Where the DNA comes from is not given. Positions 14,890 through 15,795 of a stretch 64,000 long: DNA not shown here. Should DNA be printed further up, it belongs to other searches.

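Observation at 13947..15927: WYL regulator, second Cas6-family gene (Cmx6-like) and cas3 5' stub grafted in front of a complete type I-E operon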

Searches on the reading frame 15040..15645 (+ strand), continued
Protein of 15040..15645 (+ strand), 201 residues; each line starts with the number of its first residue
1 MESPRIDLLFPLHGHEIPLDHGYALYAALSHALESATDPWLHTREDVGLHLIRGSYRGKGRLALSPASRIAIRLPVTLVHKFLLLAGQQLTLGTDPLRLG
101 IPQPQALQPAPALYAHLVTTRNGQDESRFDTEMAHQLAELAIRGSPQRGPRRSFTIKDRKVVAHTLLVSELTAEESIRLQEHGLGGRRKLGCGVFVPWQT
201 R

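Call 33: find_related_loci(query=A2, collection=genome_contigs, flank=10000)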
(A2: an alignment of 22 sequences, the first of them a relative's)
Query A2 (201 aa) in genome_contigs; peptide patterns used: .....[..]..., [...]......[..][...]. (x = any residue, [..] = any of these).
337 stretches matched a pattern; 266 encode a relative of the query (tblastn E <= 1e-3); the best 80 are kept; 80 distinct loci.
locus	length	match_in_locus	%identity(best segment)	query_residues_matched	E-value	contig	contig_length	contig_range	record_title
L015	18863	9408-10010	85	1-201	2e-113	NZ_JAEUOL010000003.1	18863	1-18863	MAG: Accumulibacter sp. isolate new MAG-198 k141_2904506, whole genome shotgun sequence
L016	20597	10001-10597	60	3-201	2e-81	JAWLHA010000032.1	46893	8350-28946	MAG: Gammaproteobacteria bacterium isolate 30dZY2.bin.20 NODE_1109_length_46893_cov_8.880733, whole genome shotgun seque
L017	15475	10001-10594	64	1-198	2e-80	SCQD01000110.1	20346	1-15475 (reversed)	MAG: Methylococcaceae bacterium isolate DP16D_bin.30 DP16D_bin.30-35904, whole genome shotgun sequence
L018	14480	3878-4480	58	2-199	1e-74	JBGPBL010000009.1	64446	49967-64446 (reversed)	MAG: Sulfurifustaceae bacterium isolate OBJ_0618_130150_106 k141_2955074_length_64446_cov_13.5488, whole genome shotgun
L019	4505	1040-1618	60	6-197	1e-73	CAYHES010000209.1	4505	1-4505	MAG TPA_asm: uncultured Acidiferrobacterales bacterium isolate ERP119705_co11_338 genome assembly, contig: NODE_15407_le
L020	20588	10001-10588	58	2-197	4e-73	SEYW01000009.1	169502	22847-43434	Methylolobus aquaticus strain FWC3 NODE_9_length_169502_cov_326.460699, whole genome shotgun sequence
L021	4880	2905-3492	58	3-199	8e-72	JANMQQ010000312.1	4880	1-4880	MAG: Gammaproteobacteria bacterium isolate OTE_51_metabat_186 OTE_51_k141_5269415, whole genome shotgun sequence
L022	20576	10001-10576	58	6-196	2e-71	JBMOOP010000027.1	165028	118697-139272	MAG: Pseudomonadota bacterium isolate Betzabe_MAG105 MAG105_27, whole genome shotgun sequence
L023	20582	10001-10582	57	6-199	2e-71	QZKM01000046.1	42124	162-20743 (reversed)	MAG: Gammaproteobacteria bacterium isolate SURF_13 Ga0104751_1001314, whole genome shotgun sequence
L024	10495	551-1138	57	3-199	6e-71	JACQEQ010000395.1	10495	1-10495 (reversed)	MAG: Gammaproteobacteria bacterium isolate NC_groundwater_1025_Pr1_S-0.65um_55_8 Montesol18_Sp65_coassembly_scaffold_163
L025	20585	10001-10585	58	6-199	8e-68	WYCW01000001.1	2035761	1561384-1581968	MAG: Candidatus Thiosymbion ectosymbiont of Catanema sp. Cochon2018 isolate Cochon2018-1 scaffold1, whole genome shotgun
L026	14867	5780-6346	52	3-196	4e-66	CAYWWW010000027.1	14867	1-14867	MAG TPA_asm: uncultured Cardiobacteriales bacterium isolate SRP141376_co5_216 genome assembly, contig: NODE_9876_length_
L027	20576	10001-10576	56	6-199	5e-64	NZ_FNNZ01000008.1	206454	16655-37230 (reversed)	Thiocapsa roseopersicina strain DSM 217, whole genome shotgun sequence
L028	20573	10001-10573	51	5-200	1e-63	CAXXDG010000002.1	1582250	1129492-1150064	MAG: Desulfobulbaceae bacterium isolate 52a12dbd-381b-4cd8-bae8-7ed2e1e98fd8 genome assembly, contig: contig_2, whole ge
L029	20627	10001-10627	49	6-201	4e-63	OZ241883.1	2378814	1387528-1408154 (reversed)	MAG: Candidatus Oxydemutator sp. isolate ab8917f1-825d-4d05-ac93-14152a76d45d genome assembly, chromosome: 1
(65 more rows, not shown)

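Call 61: predict_structure(alignment_id=A2)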
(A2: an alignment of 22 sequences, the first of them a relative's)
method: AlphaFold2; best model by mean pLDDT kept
length: 201 residues; sequences in the alignment: 22
mean_pLDDT: 73.3   pTM: 0.52
mean pLDDT of the five models: 73.3, 73.1, 71.4, 70.2, 69.9
residues with pLDDT >= 90: 56; 70-90: 66; 50-70: 45; < 50: 34
segments of 3 or more residues with pLDDT < 50: 106-121, 185-201
pLDDT, mean of each block of 10 residues (from residue 1): 78 93 91 90 87 88 93 89 94 94 59 41 62 75 72 65 63 58 49 30 36
secondary structure, 60 per line:
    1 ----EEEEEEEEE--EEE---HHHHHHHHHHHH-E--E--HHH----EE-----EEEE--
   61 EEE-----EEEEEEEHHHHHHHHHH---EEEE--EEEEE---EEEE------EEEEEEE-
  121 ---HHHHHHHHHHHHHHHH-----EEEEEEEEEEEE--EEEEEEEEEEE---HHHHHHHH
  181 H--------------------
elements in order: E5-13 E16-18 H22-33 E55-58 E61-63 E69-75 H76-85 E89-92 E95-99 E103-106 E113-119 H124-139 E145-156 E159-169 H173-181

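Call 63: search_solved_structures(query=A2, max_evalue=1)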
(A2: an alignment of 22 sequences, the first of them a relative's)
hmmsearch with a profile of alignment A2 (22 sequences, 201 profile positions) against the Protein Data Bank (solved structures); distinct sequences matched with E-value up to 1: 1.
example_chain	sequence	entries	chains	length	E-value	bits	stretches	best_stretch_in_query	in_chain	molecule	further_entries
8fcj_B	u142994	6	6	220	1.8e-39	138.6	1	3-200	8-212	Type I-B CRISPR-associated protein Cas6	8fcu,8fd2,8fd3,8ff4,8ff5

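Call 64: fold_search(model_id=the predicted structure, library=pdb)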
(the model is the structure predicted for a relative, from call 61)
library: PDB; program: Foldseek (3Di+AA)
matches with E <= 10: 974; with E <= 0.001: 3
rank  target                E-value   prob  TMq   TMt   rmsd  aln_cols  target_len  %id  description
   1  8fcj_B                1.1e-12  1.00  0.51  0.48  14.2       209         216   35  Cryo-EM structure of Cascade-DNA (P23) complex in type I-B CAST system (released 2023-08-09)
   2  8fcu_B                1.7e-12  1.00  0.51  0.48  14.2       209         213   33  Cryo-EM structure of Cascade-DNA-TniQ-TnsC complex in type I-B CAST system (released 2023-08-09)
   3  3i4h                  9.0e-05  1.00  0.46  0.41  12.4       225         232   12  Crystal structure of Cas6 in Pyrococcus furiosus (released 2009-09-22)
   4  1u8s_B                4.6e-03  0.85  0.22  0.25  12.7       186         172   10  Crystal structure of putative glycine cleavage system transcriptional repressor (released 2004-08-17)
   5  4go7                  6.1e-03  0.72  0.22  0.25  15.3       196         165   12  The regulatory subunit of aspartate kinase in complex with threonine from Mycobacterium tuberculosis (released 2012-09-05)
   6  1u8s_A                6.4e-03  0.95  0.26  0.29  12.4       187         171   12  Crystal structure of putative glycine cleavage system transcriptional repressor (released 2004-08-17)
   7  6vz8_G                7.6e-03  0.92  0.28  0.33  10.3       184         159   11  Arabidopsis thaliana acetohydroxyacid synthase complex with valine bound (released 2020-07-15)
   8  5jlp                  8.5e-03  0.93  0.27  0.15  13.8       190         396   14  Crystal structure of Mycobacterium avium SerB2 in complex with serine at ACT domain (released 2017-05-03)
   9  5is2                  1.0e-02  0.85  0.25  0.15  13.8       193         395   12  Crystal structure of Mycobacterium avium SerB2 at pH 6.6 (released 2016-04-27)
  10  5jjb                  1.3e-02  0.87  0.25  0.15  13.9       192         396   13  Crystal structure of Mycobacterium avium SerB2 mutant D343G (released 2016-05-18)
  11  3p96                  1.5e-02  0.77  0.24  0.14  14.0       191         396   13  Crystal structure of Phosphoserine phosphatase SerB from Mycobacterium avium, native form (released 2010-11-10)
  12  5it0                  1.7e-02  0.80  0.24  0.14  13.7       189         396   13  Crystal structure of Mycobacterium avium SerB2 mutant D343N/D347N (released 2016-04-27)
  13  5it4                  1.7e-02  0.77  0.24  0.14  13.9       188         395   13  Crystal structure of Mycobacterium avium SerB2 mutant D343N (released 2016-04-27)
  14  5yei_A                1.8e-02  0.80  0.24  0.14  14.0       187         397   11  Mechanistic insight into the regulation of Pseudomonas aeruginosa aspartate kinase (released 2018-08-29)
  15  5yei_B                2.1e-02  0.85  0.25  0.31  13.9       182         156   10  Mechanistic insight into the regulation of Pseudomonas aeruginosa aspartate kinase (released 2018-08-29)
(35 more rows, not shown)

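Call 77: search_protein_families(library=padloc, proteins=[window:15040-15645:+, L014:808-1875:+], max_evalue=0.001)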
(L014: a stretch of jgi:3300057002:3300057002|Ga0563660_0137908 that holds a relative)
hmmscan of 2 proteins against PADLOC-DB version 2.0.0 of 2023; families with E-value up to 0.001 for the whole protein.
window:15040-15645:+ (201 aa): 6 families
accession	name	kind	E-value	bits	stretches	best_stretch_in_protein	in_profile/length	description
PDLC01625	Cas6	-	3.5e-60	201.5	1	7-198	1-187/189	"CAS-I,CAS-II,CAS-III,CAS-IV,CAS-V,CAS-VI; crRNAmaturation"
PDLC00953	Cas6a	-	2.8e-55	185.5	1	5-197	3-197/197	"CRISPR-associated protein Cas6, subtype MYXAN"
PDLC01316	Cas6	-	5.6e-54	181.2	1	6-197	1-185/185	"CAS-I,CAS-II,CAS-III,CAS-IV,CAS-V,CAS-VI; crRNAmaturation"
PDLC01346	Cas6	-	1.1e-49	167.2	1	6-198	1-189/191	"CAS-I,CAS-II,CAS-III,CAS-IV,CAS-V,CAS-VI; crRNAmaturation"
PDLC02102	Cas6b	-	1.2e-49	166.9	1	5-199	3-199/200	-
PDLC02106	Cas6b2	-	8.9e-46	154.4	1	4-197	7-202/203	-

L014:808-1875:+ (356 aa): 19 families
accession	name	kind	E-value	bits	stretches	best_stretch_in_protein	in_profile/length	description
PDLC02080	Cas3b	-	2.4e-39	133.4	1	7-356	2-312/709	-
PDLC01761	Cas3b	-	1.2e-23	81.7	1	8-348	4-271/705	-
PDLC01767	Cas3e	-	1.7e-17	61.2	1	8-353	25-248/680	-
PDLC01762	Cas3b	-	2.6e-17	60.7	1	68-350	48-280/692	-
PDLC00940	Cas3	-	1.2e-16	59.4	1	22-241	1-177/178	CRISPR-associated endonuclease Cas3-HD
PDLC01254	Cas3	-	1.5e-15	55.8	1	15-241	2-158/164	CAS-I; effector_G3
PDLC01765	Cas3c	-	8.6e-10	36.1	1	69-344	47-221/612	-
PDLC01757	Cas3b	-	8.8e-10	35.7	1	9-141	5-107/676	-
PDLC00941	Cas23f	-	1.9e-06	24.1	1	70-104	118-157/1110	"CRISPR-associated helicase Cas3, subtype I-F/YPEST"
PDLC01286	Cas3f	-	3.3e-06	23.7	1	70-116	113-161/979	CAS-I-F; effector_G3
PDLC01759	Cas3b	-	7.1e-06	23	1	71-146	36-106/711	-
PDLC01456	Cas3a2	-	1.2e-05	23.6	1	72-247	54-192/207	CAS-I; effector_G3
PDLC01770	Cas3g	-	1.3e-05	21.9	0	70-137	572-644/733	-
PDLC00938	Cas3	-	1.4e-05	22.5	1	311-349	4-42/358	CRISPR-associated helicase Cas3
PDLC01378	Cas3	-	1.6e-05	23.3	1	73-243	43-171/174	CAS-I; effector_G3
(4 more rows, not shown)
